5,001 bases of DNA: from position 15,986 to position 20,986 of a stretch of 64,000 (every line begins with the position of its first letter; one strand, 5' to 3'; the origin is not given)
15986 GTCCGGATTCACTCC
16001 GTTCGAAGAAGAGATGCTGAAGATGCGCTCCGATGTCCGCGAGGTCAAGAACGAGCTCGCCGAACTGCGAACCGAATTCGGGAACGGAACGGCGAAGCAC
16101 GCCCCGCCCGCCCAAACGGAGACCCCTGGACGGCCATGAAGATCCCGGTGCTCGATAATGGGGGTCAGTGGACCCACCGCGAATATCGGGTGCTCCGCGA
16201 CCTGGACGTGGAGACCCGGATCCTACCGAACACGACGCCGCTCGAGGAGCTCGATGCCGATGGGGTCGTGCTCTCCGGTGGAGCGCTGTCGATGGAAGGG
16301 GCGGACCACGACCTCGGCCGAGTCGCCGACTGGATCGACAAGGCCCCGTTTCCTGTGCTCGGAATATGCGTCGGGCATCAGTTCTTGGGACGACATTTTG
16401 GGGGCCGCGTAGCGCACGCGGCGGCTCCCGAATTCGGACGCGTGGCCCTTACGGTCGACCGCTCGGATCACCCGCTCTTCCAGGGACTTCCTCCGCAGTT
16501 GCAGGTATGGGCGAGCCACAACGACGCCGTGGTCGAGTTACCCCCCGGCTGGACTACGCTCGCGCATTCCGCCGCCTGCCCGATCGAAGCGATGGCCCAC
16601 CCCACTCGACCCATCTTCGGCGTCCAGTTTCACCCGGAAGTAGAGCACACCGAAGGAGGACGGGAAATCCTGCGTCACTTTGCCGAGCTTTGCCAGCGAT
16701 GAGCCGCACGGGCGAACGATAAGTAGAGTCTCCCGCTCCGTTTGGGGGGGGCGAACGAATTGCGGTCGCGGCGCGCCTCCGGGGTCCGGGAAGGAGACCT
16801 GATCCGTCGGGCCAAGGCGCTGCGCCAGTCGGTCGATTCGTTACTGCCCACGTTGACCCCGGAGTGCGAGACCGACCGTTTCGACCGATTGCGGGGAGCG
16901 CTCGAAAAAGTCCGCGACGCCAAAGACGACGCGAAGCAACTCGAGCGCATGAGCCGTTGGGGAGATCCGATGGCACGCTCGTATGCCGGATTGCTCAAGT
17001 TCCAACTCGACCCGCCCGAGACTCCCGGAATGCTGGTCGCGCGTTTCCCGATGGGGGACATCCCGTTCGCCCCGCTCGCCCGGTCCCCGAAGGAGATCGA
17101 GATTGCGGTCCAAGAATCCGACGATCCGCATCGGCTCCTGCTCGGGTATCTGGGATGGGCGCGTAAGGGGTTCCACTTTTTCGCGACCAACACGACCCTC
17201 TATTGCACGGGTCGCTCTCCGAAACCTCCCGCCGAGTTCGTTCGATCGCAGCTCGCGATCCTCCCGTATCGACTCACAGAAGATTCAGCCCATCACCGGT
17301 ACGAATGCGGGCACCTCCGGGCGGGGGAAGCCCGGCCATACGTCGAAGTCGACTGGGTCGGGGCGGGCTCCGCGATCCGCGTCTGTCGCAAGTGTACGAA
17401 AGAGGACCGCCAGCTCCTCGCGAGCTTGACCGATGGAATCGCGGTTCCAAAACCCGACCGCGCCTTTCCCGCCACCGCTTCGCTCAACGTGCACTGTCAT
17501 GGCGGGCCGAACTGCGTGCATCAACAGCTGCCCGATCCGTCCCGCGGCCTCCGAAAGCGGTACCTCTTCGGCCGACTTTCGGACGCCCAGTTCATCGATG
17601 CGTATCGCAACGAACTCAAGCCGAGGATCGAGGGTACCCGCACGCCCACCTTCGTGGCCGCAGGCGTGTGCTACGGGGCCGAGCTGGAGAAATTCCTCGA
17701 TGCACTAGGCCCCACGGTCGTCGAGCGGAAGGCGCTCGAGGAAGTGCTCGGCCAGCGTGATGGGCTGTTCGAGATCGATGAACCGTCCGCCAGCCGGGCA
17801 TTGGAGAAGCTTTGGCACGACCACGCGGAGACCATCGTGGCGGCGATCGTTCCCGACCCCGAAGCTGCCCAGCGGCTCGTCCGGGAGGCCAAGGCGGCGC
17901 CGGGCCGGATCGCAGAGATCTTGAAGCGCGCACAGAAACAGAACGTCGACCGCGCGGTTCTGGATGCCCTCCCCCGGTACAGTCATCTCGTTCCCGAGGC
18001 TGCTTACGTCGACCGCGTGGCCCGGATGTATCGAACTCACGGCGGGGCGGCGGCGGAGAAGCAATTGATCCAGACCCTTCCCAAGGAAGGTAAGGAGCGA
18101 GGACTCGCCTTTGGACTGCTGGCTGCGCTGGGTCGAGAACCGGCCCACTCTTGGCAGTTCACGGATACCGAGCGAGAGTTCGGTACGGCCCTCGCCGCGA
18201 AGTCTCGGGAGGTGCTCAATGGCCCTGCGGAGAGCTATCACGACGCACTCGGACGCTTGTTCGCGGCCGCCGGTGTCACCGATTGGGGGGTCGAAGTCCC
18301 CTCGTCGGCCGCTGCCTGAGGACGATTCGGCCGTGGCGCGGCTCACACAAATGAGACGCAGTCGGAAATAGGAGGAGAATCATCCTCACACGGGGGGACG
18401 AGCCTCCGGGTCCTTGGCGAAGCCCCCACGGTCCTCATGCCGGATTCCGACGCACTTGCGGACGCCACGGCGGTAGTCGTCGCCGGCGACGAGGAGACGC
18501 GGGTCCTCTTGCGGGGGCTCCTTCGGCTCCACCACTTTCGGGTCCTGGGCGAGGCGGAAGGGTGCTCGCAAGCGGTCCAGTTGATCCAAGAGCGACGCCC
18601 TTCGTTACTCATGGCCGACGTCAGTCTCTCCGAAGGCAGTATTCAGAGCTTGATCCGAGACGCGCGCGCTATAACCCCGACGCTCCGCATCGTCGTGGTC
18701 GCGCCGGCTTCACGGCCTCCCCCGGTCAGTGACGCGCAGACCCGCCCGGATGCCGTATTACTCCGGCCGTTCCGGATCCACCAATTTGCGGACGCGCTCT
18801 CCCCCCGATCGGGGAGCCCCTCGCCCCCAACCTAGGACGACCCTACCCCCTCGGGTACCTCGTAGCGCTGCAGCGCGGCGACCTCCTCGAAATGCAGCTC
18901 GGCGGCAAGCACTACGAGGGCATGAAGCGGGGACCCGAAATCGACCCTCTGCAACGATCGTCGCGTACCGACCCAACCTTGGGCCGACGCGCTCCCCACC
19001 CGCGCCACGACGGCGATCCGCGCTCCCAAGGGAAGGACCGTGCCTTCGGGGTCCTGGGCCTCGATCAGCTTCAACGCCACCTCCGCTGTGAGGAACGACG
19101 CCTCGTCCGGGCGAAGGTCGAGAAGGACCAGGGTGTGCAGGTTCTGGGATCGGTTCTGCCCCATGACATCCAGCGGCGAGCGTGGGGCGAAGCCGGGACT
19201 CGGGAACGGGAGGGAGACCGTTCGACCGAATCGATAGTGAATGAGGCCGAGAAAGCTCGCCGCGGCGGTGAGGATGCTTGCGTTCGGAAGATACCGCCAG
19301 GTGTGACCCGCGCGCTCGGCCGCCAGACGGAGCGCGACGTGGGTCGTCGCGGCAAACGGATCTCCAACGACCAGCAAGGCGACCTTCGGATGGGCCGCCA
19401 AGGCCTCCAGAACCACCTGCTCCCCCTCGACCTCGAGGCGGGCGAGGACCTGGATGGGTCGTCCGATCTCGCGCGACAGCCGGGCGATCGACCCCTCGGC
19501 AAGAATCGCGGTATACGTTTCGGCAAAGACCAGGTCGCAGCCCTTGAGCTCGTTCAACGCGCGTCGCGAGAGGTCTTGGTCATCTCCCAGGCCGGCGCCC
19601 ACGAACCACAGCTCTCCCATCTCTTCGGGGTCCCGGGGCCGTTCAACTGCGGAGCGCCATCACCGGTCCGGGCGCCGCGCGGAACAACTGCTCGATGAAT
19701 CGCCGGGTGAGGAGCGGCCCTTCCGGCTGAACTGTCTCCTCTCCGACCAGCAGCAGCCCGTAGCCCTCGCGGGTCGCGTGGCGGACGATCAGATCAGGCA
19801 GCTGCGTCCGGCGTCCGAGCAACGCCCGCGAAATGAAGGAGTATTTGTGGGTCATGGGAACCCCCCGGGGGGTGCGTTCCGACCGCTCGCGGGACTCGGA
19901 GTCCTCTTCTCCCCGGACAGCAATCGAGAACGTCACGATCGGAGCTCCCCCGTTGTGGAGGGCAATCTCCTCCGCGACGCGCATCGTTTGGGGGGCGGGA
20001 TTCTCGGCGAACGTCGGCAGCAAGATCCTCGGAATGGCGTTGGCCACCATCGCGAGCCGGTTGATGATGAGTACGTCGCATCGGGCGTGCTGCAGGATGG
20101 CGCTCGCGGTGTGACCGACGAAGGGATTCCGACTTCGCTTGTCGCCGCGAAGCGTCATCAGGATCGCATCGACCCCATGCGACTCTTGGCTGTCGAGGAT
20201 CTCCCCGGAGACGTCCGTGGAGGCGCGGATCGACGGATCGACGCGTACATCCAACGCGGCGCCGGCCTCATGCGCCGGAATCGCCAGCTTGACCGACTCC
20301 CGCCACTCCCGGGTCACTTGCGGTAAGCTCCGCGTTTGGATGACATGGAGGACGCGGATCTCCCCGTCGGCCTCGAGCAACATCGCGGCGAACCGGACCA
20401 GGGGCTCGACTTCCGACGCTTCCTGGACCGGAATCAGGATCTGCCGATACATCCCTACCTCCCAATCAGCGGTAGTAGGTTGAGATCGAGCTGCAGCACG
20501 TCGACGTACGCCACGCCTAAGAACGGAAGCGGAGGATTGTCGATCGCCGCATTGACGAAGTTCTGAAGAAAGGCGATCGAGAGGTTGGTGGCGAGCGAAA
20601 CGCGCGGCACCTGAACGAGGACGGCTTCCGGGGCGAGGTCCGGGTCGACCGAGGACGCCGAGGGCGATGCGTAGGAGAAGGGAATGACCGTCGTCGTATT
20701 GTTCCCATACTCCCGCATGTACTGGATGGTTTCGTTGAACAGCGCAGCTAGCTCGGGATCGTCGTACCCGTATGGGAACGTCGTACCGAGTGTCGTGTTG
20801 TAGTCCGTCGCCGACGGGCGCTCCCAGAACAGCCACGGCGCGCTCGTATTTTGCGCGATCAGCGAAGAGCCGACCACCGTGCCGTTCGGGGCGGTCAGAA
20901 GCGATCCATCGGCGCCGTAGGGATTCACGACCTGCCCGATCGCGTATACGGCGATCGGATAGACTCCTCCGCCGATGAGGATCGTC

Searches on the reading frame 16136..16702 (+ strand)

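Call 68: search_protein_families(library=pfam, proteins=[window:16136-16702:+], max_evalue=0.0001)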
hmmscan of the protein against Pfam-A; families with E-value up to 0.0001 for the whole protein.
window:16136-16702:+ (188 aa): 2 families
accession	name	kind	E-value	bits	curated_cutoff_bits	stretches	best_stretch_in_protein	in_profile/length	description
PF00117.34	GATase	-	5.4e-40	137.5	22.8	1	5-182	2-186/190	Glutamine amidotransferase class-I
PF07722.19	Peptidase_C26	-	1e-10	42.2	20.5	1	70-168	104-219/219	Peptidase C26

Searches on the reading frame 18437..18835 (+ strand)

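Call 68: search_protein_families(library=pfam, proteins=[window:18437-18835:+], max_evalue=0.0001)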
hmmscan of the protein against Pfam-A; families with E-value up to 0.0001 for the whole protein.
window:18437-18835:+ (132 aa): 1 family
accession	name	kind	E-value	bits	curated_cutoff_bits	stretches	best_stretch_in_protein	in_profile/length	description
PF00072.30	Response_reg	-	8e-05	23.2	30.2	1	14-94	3-82/111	Response regulator receiver domain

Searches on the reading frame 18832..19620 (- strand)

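Call 68: search_protein_families(library=pfam, proteins=[window:18832-19620:-], max_evalue=0.0001)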
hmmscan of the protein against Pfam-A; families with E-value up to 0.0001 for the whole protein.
window:18832-19620:- (262 aa): 1 family
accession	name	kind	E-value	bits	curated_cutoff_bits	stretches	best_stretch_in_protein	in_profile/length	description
PF00590.25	TP_methylase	-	6.1e-22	79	27.8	1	4-221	2-209/212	Tetrapyrrole (Corrin/Porphyrin) Methylases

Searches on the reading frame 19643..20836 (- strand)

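Call 68: search_protein_families(library=pfam, proteins=[window:19643-20836:-], max_evalue=0.0001)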
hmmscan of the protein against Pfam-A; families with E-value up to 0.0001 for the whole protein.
window:19643-20836:- (397 aa): 1 family
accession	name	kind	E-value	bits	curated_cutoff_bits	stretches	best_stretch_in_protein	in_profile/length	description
PF00582.32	Usp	-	1.6e-17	64.8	24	1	129-258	1-140/141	Universal stress protein family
